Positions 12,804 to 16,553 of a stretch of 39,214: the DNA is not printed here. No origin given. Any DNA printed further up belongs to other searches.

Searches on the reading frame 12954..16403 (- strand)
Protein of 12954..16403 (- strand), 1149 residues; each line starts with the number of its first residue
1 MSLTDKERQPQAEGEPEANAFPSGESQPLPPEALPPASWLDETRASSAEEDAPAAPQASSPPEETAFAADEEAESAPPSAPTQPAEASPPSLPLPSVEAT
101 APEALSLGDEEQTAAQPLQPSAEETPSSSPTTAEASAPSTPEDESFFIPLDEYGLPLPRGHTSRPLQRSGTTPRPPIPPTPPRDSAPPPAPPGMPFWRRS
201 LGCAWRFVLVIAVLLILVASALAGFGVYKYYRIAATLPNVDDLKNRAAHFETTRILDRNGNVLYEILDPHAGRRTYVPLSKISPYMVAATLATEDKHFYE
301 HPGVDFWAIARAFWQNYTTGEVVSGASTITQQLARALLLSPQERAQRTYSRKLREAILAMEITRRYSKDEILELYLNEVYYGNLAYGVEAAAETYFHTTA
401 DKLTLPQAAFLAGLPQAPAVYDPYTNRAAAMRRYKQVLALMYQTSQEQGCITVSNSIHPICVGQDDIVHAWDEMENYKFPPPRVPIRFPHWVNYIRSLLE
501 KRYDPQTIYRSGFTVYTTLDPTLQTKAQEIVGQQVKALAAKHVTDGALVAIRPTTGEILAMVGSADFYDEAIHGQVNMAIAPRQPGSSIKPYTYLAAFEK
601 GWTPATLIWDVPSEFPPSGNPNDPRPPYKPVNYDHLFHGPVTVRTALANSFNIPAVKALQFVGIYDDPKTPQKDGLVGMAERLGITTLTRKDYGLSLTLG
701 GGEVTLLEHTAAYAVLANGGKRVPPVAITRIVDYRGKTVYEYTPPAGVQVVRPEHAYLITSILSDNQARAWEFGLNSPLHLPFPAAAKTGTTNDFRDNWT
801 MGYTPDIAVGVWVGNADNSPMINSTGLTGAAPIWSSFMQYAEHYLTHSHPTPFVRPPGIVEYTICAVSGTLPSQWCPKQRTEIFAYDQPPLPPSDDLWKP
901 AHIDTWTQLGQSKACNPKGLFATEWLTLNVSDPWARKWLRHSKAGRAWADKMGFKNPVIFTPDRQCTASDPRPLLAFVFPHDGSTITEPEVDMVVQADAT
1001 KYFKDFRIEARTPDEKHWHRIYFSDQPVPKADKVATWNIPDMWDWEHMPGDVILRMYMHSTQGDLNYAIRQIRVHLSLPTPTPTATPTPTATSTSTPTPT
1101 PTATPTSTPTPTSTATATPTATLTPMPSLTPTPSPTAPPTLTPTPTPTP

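Call 10: search_protein_families(library=pfam, proteins=[window:12954-16403:-])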
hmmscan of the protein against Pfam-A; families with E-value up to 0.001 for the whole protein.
window:12954-16403:- (1149 aa): 2 families
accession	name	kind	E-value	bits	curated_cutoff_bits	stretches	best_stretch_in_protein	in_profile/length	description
PF00912.28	Transgly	-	9.4e-64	214.5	27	1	260-441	2-177/178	Transglycosylase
PF00905.27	Transpeptidase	-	2.9e-24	86.3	22.1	1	546-838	1-298/299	Penicillin binding protein transpeptidase domain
